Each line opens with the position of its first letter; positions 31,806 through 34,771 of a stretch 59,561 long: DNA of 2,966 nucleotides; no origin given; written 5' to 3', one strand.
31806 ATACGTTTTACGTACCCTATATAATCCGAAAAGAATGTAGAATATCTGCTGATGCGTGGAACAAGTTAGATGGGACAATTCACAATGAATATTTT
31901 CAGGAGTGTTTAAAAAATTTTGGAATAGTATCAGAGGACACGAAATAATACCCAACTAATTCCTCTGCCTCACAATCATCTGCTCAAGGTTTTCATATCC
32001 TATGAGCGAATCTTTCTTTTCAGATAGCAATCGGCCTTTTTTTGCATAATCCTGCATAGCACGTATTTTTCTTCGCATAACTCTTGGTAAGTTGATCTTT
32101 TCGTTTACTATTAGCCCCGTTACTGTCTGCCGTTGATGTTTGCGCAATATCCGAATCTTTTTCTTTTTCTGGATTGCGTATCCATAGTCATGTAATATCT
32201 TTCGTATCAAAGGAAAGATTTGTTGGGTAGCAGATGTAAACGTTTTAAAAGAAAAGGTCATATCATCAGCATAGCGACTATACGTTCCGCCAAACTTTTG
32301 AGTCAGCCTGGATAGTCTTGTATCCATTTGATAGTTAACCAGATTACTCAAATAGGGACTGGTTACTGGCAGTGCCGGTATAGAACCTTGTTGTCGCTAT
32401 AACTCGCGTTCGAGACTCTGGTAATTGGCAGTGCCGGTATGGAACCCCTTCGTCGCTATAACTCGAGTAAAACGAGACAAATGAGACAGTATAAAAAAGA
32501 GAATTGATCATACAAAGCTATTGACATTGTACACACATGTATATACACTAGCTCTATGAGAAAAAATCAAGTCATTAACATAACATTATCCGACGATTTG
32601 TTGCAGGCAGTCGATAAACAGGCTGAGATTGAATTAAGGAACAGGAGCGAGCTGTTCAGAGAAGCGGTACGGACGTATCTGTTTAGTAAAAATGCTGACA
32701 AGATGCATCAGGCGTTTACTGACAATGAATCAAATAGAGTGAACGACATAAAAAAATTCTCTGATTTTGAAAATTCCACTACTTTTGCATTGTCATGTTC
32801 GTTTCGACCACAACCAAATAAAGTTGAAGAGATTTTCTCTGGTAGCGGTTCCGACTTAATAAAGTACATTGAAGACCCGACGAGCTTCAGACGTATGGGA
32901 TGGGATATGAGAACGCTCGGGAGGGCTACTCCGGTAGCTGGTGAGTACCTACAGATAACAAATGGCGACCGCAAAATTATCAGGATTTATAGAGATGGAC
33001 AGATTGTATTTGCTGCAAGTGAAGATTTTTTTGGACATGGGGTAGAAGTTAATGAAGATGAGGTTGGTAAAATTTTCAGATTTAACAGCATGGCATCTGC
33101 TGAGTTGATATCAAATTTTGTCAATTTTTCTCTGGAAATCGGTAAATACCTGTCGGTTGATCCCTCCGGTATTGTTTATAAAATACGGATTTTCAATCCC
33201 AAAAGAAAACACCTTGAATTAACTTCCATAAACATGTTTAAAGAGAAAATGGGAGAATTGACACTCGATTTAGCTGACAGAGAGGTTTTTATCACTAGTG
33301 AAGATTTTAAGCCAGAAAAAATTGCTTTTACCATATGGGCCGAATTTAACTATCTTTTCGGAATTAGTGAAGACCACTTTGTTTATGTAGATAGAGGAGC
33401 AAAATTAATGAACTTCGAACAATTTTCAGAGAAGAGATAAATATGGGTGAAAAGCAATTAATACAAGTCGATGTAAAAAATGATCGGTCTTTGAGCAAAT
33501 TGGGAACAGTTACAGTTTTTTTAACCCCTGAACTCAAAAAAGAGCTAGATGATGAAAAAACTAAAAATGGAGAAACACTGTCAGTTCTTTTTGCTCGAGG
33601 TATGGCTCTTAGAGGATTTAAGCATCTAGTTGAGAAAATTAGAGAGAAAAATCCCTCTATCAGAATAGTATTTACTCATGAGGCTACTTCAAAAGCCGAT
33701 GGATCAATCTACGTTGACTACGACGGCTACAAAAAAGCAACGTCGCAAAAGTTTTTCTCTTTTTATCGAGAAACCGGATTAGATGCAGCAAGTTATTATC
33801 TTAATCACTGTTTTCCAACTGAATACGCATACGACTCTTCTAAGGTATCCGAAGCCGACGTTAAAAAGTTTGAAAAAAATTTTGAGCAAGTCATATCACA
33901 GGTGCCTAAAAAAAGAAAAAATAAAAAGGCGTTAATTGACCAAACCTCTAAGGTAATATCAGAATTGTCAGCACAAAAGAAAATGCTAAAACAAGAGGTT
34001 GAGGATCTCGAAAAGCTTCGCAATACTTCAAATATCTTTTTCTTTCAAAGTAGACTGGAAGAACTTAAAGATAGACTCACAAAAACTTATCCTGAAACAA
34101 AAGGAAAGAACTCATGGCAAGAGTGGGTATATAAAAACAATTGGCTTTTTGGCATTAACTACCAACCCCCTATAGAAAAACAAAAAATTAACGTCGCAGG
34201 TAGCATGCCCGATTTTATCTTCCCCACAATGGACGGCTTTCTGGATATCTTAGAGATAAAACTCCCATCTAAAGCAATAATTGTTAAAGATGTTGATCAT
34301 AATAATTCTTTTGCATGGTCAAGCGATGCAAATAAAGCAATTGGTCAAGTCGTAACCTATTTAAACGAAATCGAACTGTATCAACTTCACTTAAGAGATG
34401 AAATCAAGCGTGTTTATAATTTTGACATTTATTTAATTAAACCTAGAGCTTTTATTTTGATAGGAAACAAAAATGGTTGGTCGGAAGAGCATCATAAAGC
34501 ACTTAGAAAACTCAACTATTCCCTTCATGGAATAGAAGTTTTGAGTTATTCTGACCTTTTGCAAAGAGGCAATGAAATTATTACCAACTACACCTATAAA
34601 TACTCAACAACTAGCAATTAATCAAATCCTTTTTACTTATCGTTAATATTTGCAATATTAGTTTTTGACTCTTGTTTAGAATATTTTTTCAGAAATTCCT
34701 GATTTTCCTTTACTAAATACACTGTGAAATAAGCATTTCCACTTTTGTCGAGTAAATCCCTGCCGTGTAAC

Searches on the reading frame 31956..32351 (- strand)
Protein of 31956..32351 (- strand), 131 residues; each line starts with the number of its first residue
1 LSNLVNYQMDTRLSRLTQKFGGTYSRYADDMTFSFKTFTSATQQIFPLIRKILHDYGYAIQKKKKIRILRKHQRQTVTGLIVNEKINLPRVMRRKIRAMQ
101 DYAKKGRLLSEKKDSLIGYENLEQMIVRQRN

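Call 9: search_protein_families(library=pfam, proteins=[window:31956-32351:-], max_evalue=0.001)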
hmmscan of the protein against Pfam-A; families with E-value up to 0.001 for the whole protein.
window:31956-32351:- (131 aa): 1 family
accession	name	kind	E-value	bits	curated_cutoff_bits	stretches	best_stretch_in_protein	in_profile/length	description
PF00078.32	RVT_1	-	1.8e-07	31.5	29.6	1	4-80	129-203/205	Reverse transcriptase (RNA-dependent DNA polymerase)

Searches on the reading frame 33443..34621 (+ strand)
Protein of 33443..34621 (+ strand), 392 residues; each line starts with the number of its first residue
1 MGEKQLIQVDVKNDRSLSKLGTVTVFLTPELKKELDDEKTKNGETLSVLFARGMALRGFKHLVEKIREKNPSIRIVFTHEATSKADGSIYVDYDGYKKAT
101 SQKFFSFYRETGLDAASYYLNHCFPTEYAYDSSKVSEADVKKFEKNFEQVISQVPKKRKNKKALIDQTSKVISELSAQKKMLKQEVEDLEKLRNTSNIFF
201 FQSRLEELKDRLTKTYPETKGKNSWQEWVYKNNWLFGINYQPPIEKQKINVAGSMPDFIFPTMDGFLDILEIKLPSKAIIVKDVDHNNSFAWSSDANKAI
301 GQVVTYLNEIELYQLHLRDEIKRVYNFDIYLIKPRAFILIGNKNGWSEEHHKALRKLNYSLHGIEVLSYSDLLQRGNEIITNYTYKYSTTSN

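Call 9: search_protein_families(library=pfam, proteins=[window:33443-34621:+], max_evalue=0.001)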
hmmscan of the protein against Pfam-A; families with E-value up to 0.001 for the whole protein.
window:33443-34621:+ (392 aa): 1 family
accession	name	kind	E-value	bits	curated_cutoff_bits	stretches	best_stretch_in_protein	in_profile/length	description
PF14082.12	SduA_C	-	3.7e-19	69.9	27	1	223-373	5-159/159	Shedu protein SduA, C-terminal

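Call 68: search_protein_families(library=padloc, proteins=[window:33443-34621:+], max_evalue=0.00001)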
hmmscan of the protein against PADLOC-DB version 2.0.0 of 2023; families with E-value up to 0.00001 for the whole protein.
window:33443-34621:+ (392 aa): 12 families
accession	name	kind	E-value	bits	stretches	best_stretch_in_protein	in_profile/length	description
PDLC00390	SduA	-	8.5e-73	243.4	1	175-379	128-333/339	DUF4263 domain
PDLC00402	SduA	-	3.4e-31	106.6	1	164-384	122-335/354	DUF4263 domain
PDLC00385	SduA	-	1e-30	105.2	1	201-381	142-315/319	DUF4263 domain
PDLC00391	SduA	-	9.8e-22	75.6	1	148-381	149-400/402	DUF4263 domain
PDLC00389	SduA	-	3.1e-15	54.6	1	157-378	166-371/383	DUF4263 domain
PDLC00405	SduA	-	8.1e-14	49.8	1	235-382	171-311/323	DUF4263 domain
PDLC00388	SduA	-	7.8e-12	43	1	168-383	172-396/402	DUF4263 domain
PDLC00397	SduA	-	6.2e-11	40.4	1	252-383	95-226/227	DUF4263 domain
PDLC00394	SduA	-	3.1e-10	37.7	1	148-382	129-385/392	DUF4263 domain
PDLC00401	SduA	-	3.2e-07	28.1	1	202-376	225-393/404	DUF4263 domain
PDLC00392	SduA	-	6.1e-07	26.9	1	136-382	132-391/396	DUF4263 domain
PDLC00406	SduA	-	1.4e-06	26.6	1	246-380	189-322/326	DUF4263 domain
